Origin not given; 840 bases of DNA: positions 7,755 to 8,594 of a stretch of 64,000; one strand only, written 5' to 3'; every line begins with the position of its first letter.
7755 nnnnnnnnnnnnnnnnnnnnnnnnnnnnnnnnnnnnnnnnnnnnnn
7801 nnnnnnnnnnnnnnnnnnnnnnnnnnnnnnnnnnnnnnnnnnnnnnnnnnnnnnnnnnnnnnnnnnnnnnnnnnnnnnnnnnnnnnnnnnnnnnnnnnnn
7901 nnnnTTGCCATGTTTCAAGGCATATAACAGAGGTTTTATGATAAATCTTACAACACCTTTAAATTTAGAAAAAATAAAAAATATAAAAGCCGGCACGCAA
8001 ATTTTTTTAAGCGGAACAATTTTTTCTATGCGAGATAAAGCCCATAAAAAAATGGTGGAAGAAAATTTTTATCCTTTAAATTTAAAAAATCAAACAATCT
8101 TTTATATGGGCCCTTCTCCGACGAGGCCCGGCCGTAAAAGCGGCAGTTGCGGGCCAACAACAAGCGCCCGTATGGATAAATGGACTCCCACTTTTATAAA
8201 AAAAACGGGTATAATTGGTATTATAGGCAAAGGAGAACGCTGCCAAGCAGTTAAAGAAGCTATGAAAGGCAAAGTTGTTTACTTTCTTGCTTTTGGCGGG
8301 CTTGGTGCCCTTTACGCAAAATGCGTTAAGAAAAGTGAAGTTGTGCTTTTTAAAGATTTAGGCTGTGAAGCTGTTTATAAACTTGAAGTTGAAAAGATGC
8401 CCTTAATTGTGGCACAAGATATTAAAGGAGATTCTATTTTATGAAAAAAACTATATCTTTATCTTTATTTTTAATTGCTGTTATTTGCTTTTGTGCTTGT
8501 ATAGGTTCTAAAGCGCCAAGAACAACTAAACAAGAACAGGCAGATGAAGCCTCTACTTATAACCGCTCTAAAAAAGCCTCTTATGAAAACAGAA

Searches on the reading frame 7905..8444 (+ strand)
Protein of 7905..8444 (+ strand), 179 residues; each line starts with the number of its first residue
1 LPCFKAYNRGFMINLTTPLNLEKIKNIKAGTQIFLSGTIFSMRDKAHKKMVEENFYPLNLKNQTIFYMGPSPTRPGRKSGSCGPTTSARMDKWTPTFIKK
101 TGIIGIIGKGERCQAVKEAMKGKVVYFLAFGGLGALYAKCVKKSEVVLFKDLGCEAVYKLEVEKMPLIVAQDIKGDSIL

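Call 10: search_protein_families(library=pfam, proteins=[window:7905-8444:+])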
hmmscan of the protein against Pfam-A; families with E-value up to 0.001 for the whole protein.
window:7905-8444:+ (179 aa): 1 family
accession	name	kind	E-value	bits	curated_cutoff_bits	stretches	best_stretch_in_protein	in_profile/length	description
PF05683.17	Fumerase_C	-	1.3e-48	165.5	22.2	1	12-178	28-201/205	Fumarase C-terminus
